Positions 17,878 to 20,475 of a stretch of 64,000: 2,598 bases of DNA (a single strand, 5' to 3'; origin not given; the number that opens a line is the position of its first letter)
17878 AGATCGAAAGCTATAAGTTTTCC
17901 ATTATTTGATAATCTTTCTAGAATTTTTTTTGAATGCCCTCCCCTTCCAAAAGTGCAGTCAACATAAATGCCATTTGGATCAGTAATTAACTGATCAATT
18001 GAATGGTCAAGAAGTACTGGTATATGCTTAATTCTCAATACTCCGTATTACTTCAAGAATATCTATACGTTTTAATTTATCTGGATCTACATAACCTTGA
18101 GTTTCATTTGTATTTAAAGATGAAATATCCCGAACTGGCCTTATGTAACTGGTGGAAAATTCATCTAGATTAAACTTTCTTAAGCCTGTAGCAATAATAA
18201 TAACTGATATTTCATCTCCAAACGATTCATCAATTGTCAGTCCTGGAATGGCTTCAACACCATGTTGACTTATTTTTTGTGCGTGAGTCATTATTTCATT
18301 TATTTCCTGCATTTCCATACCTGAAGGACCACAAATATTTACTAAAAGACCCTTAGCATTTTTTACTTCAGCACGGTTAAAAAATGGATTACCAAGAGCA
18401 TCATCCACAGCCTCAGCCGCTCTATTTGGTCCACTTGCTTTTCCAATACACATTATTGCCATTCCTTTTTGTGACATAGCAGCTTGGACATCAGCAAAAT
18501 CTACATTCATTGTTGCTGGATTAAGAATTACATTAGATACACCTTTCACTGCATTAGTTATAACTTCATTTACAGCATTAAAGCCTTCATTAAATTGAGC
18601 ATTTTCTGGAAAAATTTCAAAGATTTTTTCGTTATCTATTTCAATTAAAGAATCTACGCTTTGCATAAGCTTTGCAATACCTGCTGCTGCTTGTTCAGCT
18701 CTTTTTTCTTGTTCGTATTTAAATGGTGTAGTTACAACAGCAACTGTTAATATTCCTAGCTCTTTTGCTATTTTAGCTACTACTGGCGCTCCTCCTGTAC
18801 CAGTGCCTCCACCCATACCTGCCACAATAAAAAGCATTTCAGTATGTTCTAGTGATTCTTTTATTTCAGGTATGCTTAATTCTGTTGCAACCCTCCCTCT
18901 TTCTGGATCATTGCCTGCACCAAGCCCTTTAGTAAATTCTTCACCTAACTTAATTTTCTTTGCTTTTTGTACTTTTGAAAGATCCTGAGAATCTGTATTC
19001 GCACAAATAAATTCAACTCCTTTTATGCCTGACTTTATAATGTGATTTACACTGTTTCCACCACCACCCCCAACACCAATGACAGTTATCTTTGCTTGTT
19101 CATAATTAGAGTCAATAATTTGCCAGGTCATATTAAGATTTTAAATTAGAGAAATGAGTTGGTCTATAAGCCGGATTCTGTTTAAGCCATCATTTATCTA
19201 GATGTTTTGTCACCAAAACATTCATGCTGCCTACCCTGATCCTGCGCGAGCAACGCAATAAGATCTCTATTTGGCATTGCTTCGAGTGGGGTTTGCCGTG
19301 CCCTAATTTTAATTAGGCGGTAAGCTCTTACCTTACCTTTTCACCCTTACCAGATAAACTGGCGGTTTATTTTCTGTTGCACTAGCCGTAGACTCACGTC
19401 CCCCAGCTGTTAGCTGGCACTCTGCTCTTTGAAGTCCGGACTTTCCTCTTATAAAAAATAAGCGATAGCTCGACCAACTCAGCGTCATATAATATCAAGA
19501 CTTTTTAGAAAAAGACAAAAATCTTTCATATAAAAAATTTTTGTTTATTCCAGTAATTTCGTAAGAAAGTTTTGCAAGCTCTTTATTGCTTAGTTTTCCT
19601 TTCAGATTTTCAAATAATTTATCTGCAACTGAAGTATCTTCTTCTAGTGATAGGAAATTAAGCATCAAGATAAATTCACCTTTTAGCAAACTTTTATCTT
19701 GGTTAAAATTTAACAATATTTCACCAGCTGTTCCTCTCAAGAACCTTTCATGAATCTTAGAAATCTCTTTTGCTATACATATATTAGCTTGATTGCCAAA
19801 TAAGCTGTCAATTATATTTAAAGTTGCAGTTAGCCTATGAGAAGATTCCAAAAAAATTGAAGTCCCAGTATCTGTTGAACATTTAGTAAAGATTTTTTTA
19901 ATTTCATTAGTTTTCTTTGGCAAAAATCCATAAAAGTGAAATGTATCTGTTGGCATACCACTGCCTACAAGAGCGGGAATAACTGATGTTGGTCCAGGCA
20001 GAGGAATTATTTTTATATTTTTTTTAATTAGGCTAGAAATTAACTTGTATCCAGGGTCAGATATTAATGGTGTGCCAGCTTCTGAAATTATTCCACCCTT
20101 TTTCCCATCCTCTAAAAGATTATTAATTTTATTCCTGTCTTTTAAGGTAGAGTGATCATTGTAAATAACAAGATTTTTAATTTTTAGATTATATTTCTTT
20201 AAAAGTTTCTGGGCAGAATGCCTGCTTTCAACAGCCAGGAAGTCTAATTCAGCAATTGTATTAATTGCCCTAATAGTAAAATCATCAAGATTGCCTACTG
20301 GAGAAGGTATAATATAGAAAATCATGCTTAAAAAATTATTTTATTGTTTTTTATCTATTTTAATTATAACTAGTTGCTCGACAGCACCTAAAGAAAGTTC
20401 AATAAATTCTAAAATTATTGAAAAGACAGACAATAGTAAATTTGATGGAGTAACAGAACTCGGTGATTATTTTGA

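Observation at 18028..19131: ftsZ sits at the head of the dcw cluster, in the mraZ slot, instead of after ftsA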

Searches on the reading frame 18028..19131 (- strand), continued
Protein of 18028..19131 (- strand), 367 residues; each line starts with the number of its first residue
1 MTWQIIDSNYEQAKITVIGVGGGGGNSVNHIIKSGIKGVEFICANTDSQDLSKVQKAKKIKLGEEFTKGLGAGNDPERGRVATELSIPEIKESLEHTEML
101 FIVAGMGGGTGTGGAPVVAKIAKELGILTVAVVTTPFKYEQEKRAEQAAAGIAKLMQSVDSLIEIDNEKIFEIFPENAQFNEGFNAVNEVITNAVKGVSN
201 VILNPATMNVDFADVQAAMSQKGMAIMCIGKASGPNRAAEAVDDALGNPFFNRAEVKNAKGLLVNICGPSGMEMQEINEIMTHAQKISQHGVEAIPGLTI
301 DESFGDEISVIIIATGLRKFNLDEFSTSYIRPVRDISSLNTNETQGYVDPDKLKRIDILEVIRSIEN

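Call 20: find_encoding_contigs(protein=P0070, flank=10000, max_places=1)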
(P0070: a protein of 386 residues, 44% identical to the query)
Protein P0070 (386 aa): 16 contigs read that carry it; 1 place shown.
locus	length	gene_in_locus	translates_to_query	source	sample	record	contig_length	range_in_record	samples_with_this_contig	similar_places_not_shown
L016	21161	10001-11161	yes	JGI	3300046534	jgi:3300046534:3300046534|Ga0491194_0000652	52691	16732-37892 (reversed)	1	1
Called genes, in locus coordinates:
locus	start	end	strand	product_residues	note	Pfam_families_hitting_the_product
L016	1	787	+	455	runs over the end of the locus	PF01225:Mur_ligase, PF08245:Mur_ligase_M, PF02875:Mur_ligase_C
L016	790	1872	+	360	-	PF00953:Glycos_transf_4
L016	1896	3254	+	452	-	PF21799:MurD-like_N, PF08245:Mur_ligase_M, PF02875:Mur_ligase_C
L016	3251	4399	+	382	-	PF01098:FTSW_RODA_SPOVE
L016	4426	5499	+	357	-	PF03033:Glyco_transf_28, PF04101:Glyco_tran_28_C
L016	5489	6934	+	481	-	PF01225:Mur_ligase, PF08245:Mur_ligase_M, PF02875:Mur_ligase_C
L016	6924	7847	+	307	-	PF01820:Dala_Dala_lig_N, PF07478:Dala_Dala_lig_C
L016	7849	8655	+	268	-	PF08478:POTRA_1, PF03799:FtsQ_DivIB_C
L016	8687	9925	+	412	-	PF11104:PilM_2 (faint), PF14450:FtsA, PF25216:Volactin (faint), PF00012:HSP70 (faint), PF02491:SHS2_FTSA, PF06277:EutA (weak), PF06723:MreB_Mbl, PF14450:FtsA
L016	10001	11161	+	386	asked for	PF00091:Tubulin, PF12327:FtsZ_C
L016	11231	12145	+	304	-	PF03331:LpxC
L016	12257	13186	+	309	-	PF01551:Peptidase_M23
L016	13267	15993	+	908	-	PF07517:SecA_DEAD, PF00270:DEAD (weak), PF01043:SecA_PP_bind, PF21090:P-loop_SecA, PF07516:SecA_SW, PF02810:SEC-C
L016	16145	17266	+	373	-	PF01960:ArgJ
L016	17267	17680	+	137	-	PF00293:NUDIX, PF14815:NUDIX_4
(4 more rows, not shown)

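Call 34: find_homologous_proteins(query=L012:20579-21094:+, max_evalue=1e-20)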
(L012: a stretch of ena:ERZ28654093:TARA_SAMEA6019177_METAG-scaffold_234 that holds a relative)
Query L012:20579-21094:+ (172 aa): 5802 proteins with E <= 1e-20 among 6863 candidates; the best 120 are listed.
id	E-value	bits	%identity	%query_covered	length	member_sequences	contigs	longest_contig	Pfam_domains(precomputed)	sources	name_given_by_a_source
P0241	1.1e-102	359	100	100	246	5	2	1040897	PF08245.19,PF01225.31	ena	-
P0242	9.6e-87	307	100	85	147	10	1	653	PF01225.31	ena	-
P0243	8.1e-76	271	77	100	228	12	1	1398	PF08245.19,PF01225.31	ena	-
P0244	2.4e-72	260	73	100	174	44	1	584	PF08245.19,PF01225.31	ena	-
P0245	3.0e-72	260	75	100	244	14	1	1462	PF08245.19,PF01225.31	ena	-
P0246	7.1e-72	258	74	100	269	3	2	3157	PF08245.19,PF01225.31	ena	-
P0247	1.3e-70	254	73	100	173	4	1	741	PF01225.31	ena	-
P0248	9.6e-70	252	72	100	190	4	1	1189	PF01225.31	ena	-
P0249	1.7e-69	251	72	100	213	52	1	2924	PF08245.19,PF01225.31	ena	-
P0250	3.3e-68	247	72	100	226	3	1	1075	PF08245.19,PF01225.31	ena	-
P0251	3.4e-65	237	70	99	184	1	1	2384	PF01225.31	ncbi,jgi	-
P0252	5.6e-65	236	69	100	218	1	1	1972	PF08245.19,PF01225.31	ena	-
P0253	3.3e-60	221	70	90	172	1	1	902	PF08245.19,PF01225.31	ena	-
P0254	7.7e-59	216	60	100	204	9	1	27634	PF08245.19,PF01225.31,PF21799.3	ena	-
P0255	3.0e-58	214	58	98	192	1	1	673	PF08245.19,PF01225.31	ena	-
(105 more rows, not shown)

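Call 35: find_encoding_contigs(protein=P0241, flank=10000, max_places=2)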
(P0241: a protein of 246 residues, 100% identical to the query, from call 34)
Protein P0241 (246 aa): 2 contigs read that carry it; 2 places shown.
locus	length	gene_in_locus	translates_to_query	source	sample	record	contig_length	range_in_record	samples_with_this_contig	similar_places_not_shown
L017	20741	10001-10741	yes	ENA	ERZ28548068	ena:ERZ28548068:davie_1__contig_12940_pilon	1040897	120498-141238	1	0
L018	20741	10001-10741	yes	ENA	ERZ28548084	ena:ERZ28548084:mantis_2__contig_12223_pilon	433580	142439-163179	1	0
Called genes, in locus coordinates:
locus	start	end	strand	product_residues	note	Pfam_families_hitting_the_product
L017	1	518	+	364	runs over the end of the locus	PF00091:Tubulin, PF12327:FtsZ_C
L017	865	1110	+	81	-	PF01795:Methyltransf_5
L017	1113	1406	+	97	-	PF01795:Methyltransf_5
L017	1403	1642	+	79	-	-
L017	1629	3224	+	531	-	PF00905:Transpeptidase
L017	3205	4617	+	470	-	PF08245:Mur_ligase_M, PF02875:Mur_ligase_C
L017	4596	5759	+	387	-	PF01225:Mur_ligase (weak), PF08245:Mur_ligase_M, PF02875:Mur_ligase_C (faint)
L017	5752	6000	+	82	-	-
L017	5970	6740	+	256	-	PF00953:Glycos_transf_4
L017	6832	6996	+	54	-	-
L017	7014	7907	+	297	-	PF08245:Mur_ligase_M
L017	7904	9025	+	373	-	PF01098:FTSW_RODA_SPOVE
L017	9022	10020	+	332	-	PF03033:Glyco_transf_28, PF04101:Glyco_tran_28_C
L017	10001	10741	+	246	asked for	PF01225:Mur_ligase, PF08245:Mur_ligase_M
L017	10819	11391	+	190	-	PF02875:Mur_ligase_C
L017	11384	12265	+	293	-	PF01820:Dala_Dala_lig_N (weak), PF02655:ATP-grasp_3 (weak), PF07478:Dala_Dala_lig_C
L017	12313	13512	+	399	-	PF11104:PilM_2, PF02491:SHS2_FTSA, PF06723:MreB_Mbl, PF14450:FtsA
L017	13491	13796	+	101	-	PF01250:Ribosomal_S6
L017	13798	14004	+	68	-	PF01084:Ribosomal_S18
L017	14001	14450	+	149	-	PF01281:Ribosomal_L9_N, PF03948:Ribosomal_L9_C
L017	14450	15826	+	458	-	PF00772:DnaB, PF03796:DnaB_C, PF06745:ATPase (weak), PF13481:AAA_25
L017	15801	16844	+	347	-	PF01168:Ala_racemase_N, PF00842:Ala_racemase_C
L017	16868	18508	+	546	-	PF06418:CTP_synth_N, PF00117:GATase, PF07722:Peptidase_C26 (weak)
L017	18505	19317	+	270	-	PF00793:DAHP_synth_1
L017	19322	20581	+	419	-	PF03952:Enolase_N, PF00113:Enolase_C, PF13378:MR_MLE_C (weak)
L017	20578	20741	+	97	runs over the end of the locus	-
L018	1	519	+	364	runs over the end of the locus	PF00091:Tubulin, PF12327:FtsZ_C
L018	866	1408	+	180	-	PF01795:Methyltransf_5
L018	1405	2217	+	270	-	-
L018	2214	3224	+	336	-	PF00905:Transpeptidase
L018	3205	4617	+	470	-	PF08245:Mur_ligase_M, PF02875:Mur_ligase_C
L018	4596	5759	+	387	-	PF01225:Mur_ligase (weak), PF08245:Mur_ligase_M, PF02875:Mur_ligase_C (faint)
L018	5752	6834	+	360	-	PF10555:MraY_sig1 (faint), PF00953:Glycos_transf_4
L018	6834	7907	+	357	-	PF08245:Mur_ligase_M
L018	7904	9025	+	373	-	PF01098:FTSW_RODA_SPOVE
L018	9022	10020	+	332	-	PF03033:Glyco_transf_28, PF04101:Glyco_tran_28_C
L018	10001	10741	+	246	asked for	PF01225:Mur_ligase, PF08245:Mur_ligase_M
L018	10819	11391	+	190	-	PF02875:Mur_ligase_C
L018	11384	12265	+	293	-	PF01820:Dala_Dala_lig_N (weak), PF02655:ATP-grasp_3 (weak), PF07478:Dala_Dala_lig_C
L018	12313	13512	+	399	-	PF11104:PilM_2, PF02491:SHS2_FTSA, PF06723:MreB_Mbl, PF14450:FtsA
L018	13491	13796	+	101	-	PF01250:Ribosomal_S6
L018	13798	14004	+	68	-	PF01084:Ribosomal_S18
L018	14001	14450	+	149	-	PF01281:Ribosomal_L9_N, PF03948:Ribosomal_L9_C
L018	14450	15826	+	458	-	PF00772:DnaB, PF03796:DnaB_C, PF06745:ATPase (weak), PF13481:AAA_25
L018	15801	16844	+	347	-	PF01168:Ala_racemase_N, PF00842:Ala_racemase_C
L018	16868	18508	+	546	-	PF06418:CTP_synth_N, PF00117:GATase, PF07722:Peptidase_C26 (weak)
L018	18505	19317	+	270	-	PF00793:DAHP_synth_1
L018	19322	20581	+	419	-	PF03952:Enolase_N, PF00113:Enolase_C, PF13378:MR_MLE_C (weak)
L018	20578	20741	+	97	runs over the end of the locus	-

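Call 76: search_protein_families(library=pfam, proteins=[L101:13329-13946:+], max_evalue=0.01)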
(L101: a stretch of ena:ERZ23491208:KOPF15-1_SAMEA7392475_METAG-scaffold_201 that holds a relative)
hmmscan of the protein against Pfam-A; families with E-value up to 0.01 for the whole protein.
L101:13329-13946:+ (205 aa): 0 families

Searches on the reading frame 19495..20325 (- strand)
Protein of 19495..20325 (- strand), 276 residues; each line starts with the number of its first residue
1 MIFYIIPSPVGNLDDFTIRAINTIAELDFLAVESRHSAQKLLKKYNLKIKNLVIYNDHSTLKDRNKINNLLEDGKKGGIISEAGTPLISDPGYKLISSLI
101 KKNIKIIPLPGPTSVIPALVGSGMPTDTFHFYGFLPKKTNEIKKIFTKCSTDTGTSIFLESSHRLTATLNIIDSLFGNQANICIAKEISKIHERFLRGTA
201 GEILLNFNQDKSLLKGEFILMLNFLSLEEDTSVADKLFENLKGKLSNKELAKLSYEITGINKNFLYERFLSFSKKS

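Call 3: search_protein_families(library=ncbifam, proteins=[window:19495-20325:-])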
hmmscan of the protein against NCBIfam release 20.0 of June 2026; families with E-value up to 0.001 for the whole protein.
window:19495-20325:- (276 aa): 2 families
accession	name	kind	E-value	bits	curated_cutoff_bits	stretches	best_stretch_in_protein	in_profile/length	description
TIGR00096.1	TIGR00096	equivalog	8.5e-60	202.5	167.9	1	3-270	2-272/275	16S rRNA (cytidine(1402)-2'-O)-methyltransferase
NF011570.0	PRK14994.1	equivalog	7.2e-52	176.4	502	1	3-270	14-282/287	16S rRNA (cytidine(1402)-2'-O)-methyltransferase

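Call 4: search_protein_families(library=pfam, proteins=[window:19495-20325:-])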
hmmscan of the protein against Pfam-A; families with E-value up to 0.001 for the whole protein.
window:19495-20325:- (276 aa): 1 family
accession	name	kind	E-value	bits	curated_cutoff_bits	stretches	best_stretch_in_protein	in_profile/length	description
PF00590.25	TP_methylase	-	5.9e-18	66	27.8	1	3-203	2-211/212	Tetrapyrrole (Corrin/Porphyrin) Methylases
